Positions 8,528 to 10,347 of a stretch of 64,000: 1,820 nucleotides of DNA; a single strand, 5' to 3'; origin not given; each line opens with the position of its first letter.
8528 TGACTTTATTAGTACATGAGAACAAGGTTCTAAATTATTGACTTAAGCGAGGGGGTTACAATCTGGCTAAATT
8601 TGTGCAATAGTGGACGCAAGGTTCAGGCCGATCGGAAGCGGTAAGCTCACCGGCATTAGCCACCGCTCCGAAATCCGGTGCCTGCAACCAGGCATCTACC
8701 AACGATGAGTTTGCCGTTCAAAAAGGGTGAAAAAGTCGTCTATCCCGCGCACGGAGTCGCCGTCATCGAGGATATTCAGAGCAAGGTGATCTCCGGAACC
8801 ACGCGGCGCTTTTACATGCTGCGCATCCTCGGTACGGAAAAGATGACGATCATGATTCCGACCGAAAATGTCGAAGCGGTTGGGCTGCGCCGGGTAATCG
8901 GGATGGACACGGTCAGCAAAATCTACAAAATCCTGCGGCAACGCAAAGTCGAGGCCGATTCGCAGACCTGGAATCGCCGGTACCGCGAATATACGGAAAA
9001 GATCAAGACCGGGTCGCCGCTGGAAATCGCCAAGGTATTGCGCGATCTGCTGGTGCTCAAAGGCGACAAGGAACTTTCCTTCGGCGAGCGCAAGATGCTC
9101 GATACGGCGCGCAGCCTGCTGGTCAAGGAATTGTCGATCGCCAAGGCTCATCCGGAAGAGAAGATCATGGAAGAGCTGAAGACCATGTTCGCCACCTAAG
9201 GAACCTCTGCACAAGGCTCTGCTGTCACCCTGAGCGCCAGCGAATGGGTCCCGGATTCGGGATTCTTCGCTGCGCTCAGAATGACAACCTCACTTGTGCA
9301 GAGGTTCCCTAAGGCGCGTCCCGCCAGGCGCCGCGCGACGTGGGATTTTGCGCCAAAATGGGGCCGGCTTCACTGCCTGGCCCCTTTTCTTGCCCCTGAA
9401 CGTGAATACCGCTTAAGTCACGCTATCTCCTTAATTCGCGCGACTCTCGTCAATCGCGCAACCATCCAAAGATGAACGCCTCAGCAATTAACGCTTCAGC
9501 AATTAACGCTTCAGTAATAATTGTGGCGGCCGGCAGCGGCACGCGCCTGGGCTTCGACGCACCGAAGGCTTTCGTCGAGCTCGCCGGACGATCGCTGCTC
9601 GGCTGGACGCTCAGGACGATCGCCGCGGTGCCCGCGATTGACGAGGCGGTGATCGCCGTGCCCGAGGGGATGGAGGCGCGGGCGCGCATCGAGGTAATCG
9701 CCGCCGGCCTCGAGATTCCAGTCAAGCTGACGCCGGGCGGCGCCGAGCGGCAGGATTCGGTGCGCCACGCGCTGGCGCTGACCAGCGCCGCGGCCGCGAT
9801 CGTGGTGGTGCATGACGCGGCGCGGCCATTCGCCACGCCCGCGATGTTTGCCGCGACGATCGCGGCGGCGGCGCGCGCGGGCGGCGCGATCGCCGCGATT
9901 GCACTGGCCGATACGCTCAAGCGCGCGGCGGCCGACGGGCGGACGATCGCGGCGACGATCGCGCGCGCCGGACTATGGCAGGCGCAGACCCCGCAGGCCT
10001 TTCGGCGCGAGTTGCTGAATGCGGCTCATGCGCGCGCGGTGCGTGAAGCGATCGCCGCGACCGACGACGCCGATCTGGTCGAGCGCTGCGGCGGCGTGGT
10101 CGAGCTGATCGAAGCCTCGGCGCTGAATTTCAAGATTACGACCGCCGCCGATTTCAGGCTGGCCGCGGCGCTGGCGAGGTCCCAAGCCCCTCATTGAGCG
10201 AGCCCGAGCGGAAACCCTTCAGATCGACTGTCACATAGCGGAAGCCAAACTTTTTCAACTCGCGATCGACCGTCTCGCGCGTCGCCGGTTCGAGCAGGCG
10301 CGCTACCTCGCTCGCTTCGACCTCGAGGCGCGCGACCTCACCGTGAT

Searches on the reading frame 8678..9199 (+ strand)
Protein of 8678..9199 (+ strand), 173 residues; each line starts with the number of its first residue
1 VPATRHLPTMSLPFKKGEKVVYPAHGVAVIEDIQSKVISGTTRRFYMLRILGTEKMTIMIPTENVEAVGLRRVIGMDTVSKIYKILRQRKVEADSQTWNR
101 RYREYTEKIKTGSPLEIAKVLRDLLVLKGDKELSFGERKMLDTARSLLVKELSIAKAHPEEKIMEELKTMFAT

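Call 15: search_protein_families(library=pfam, proteins=[window:8678-9199:+], max_evalue=0.01)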
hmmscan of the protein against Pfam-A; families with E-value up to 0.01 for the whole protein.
window:8678-9199:+ (173 aa): 2 families
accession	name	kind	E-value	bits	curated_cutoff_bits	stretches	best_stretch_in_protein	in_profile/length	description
PF21095.3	CarD_C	-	4.3e-30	104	23.1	1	81-167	1-86/87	CarD, C-terminal domain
PF02559.22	CarD_TRCF_RID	-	2.5e-16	59.9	23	1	14-74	1-57/57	CarD-like/TRCF RID domain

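Call 38: find_encoding_contigs(protein=window:8705-9199:+, flank=3000, max_places=10)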
Protein window:8705-9199:+ (164 aa): 11 contigs read that carry it; 10 places shown.
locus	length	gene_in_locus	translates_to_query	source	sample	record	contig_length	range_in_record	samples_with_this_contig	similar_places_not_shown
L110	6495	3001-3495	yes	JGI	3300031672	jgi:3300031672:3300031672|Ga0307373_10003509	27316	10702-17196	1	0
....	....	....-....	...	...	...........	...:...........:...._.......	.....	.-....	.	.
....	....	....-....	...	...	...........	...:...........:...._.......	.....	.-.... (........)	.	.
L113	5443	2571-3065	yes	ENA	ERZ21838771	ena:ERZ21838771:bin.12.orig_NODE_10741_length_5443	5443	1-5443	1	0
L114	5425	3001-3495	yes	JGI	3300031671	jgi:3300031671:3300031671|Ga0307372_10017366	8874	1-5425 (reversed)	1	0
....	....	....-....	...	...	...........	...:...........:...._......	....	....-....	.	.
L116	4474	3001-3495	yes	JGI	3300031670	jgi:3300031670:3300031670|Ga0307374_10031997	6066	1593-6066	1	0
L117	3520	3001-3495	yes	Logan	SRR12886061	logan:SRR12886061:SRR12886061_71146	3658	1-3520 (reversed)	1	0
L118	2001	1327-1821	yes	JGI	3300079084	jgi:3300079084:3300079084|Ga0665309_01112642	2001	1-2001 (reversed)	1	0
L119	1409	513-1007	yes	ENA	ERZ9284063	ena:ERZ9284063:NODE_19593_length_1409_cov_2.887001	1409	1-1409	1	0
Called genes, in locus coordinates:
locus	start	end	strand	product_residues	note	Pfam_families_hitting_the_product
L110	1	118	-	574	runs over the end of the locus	-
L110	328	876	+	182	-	-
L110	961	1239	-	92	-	-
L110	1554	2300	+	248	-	-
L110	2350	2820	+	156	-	PF13527:Acetyltransf_9, PF00583:Acetyltransf_1, PF13673:Acetyltransf_10, PF13508:Acetyltransf_7, PF08445:FR47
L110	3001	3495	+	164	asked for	PF02559:CarD_TRCF_RID, PF21095:CarD_C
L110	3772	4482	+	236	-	PF01128:IspD, PF12804:NTP_transf_3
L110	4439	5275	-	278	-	-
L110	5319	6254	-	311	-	PF00291:PALP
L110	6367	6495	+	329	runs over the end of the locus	PF01075:Glyco_transf_9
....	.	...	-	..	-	?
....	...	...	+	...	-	-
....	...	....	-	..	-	-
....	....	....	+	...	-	-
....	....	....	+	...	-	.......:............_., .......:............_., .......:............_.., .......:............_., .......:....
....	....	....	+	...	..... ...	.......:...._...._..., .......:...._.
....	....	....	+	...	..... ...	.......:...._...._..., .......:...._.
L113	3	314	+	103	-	?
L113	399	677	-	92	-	-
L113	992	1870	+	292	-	-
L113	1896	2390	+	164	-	PF13527:Acetyltransf_9, PF00583:Acetyltransf_1, PF13673:Acetyltransf_10, PF13508:Acetyltransf_7, PF08445:FR47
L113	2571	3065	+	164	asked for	PF02559:CarD_TRCF_RID, PF21095:CarD_C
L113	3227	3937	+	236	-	PF01128:IspD, PF12804:NTP_transf_3 (weak)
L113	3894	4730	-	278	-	-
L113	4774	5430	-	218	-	PF00291:PALP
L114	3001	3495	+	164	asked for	PF02559:CarD_TRCF_RID, PF21095:CarD_C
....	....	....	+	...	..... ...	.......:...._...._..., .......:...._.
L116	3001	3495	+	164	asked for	PF02559:CarD_TRCF_RID, PF21095:CarD_C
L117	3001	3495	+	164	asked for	PF02559:CarD_TRCF_RID, PF21095:CarD_C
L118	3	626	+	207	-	?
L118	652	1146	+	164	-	PF13527:Acetyltransf_9 (weak), PF00583:Acetyltransf_1, PF13673:Acetyltransf_10, PF13508:Acetyltransf_7, PF08445:FR47 (weak)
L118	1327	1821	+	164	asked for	PF02559:CarD_TRCF_RID, PF21095:CarD_C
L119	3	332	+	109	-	?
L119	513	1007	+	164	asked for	PF02559:CarD_TRCF_RID, PF21095:CarD_C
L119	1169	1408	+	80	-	?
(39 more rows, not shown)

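Call 43: find_encoding_contigs(protein=window:8705-9199:+, flank=10000, max_places=10)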
Protein window:8705-9199:+ (164 aa): 11 contigs read that carry it; 10 places shown.
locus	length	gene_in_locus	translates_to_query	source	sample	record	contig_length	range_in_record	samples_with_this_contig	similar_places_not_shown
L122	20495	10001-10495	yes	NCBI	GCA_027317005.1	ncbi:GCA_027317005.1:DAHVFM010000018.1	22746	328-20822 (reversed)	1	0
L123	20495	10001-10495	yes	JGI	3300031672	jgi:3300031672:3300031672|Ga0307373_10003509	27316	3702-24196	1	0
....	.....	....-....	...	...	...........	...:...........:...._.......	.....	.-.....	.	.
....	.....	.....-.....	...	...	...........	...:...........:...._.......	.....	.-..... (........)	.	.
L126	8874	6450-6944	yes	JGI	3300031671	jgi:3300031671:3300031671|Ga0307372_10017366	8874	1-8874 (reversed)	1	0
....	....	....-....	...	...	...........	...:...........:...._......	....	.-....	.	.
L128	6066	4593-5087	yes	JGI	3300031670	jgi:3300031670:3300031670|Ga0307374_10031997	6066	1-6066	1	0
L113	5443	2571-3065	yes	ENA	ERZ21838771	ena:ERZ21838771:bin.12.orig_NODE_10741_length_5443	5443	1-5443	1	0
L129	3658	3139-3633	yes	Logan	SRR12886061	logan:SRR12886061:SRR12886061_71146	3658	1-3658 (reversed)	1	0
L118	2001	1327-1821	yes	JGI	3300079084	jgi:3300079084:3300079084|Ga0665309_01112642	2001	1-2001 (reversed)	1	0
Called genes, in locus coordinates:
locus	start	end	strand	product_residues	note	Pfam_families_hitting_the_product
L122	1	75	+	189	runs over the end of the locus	PF03602:Cons_hypoth95, PF05175:MTS (weak), PF13649:Methyltransf_25 (weak)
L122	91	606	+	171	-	PF01467:CTP_transf_like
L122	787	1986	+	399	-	PF00155:Aminotran_1_2, PF01041:DegT_DnrJ_EryC1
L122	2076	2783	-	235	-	PF00857:Isochorismatase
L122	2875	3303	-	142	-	PF00293:NUDIX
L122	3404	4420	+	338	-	PF08240:ADH_N, PF00107:ADH_zinc_N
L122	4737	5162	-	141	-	-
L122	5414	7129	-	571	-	-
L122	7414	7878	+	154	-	-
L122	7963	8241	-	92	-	-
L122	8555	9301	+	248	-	-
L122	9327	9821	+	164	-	PF13527:Acetyltransf_9, PF00583:Acetyltransf_1, PF13673:Acetyltransf_10, PF13508:Acetyltransf_7, PF08445:FR47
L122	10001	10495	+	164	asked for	PF02559:CarD_TRCF_RID, PF21095:CarD_C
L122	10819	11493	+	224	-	PF01128:IspD, PF12804:NTP_transf_3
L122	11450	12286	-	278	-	-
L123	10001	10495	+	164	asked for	PF02559:CarD_TRCF_RID, PF21095:CarD_C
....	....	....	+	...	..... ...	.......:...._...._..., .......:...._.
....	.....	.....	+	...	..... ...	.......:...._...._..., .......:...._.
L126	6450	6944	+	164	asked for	PF02559:CarD_TRCF_RID, PF21095:CarD_C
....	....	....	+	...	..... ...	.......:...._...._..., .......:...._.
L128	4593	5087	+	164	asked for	PF02559:CarD_TRCF_RID, PF21095:CarD_C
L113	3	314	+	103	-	?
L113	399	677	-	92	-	-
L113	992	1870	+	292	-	-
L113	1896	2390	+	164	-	PF13527:Acetyltransf_9, PF00583:Acetyltransf_1, PF13673:Acetyltransf_10, PF13508:Acetyltransf_7, PF08445:FR47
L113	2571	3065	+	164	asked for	PF02559:CarD_TRCF_RID, PF21095:CarD_C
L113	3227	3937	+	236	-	PF01128:IspD, PF12804:NTP_transf_3 (weak)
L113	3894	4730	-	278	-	-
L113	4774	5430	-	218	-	PF00291:PALP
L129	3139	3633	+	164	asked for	PF02559:CarD_TRCF_RID, PF21095:CarD_C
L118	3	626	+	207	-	?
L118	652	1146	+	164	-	PF13527:Acetyltransf_9 (weak), PF00583:Acetyltransf_1, PF13673:Acetyltransf_10, PF13508:Acetyltransf_7, PF08445:FR47 (weak)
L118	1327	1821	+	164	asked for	PF02559:CarD_TRCF_RID, PF21095:CarD_C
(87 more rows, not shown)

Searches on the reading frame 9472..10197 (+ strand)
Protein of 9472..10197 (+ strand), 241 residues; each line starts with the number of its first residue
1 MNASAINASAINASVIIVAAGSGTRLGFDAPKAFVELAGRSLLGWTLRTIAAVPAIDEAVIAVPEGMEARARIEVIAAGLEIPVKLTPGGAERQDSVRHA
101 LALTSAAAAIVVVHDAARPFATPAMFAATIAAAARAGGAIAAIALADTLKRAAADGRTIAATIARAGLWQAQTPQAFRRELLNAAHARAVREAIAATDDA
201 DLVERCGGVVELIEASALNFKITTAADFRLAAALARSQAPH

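Call 15: search_protein_families(library=pfam, proteins=[window:9472-10197:+], max_evalue=0.01)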
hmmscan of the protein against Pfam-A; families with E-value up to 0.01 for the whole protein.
window:9472-10197:+ (241 aa): 2 families
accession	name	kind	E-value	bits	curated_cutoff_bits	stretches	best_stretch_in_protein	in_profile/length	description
PF01128.25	IspD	-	1.4e-60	205.3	27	1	15-234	3-218/221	2-C-methyl-D-erythritol 4-phosphate cytidylyltransferase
PF12804.13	NTP_transf_3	-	4.6e-10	40.4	27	1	15-164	1-128/160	MobA-like NTP transferase domain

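Call 17: find_encoding_contigs(protein=window:9472-10197:+, flank=10000, max_places=10)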
Protein window:9472-10197:+ (241 aa): no gene with exactly this product is on record in the collection.

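Call 39: find_encoding_contigs(protein=window:9523-10197:+, flank=3000, max_places=10)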
Protein window:9523-10197:+ (224 aa): 1 contig read that carries it; 1 place shown.
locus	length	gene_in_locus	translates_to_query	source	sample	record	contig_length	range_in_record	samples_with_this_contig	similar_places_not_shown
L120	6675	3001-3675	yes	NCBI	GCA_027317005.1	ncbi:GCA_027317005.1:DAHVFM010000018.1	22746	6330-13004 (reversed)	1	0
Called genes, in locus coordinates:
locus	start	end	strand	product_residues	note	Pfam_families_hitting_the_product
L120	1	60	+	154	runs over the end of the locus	-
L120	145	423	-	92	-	-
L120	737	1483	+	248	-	-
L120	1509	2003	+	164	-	PF13527:Acetyltransf_9, PF00583:Acetyltransf_1, PF13673:Acetyltransf_10, PF13508:Acetyltransf_7, PF08445:FR47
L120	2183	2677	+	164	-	PF02559:CarD_TRCF_RID, PF21095:CarD_C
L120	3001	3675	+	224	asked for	PF01128:IspD, PF12804:NTP_transf_3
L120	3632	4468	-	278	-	-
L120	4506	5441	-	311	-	PF00291:PALP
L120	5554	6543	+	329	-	PF01075:Glyco_transf_9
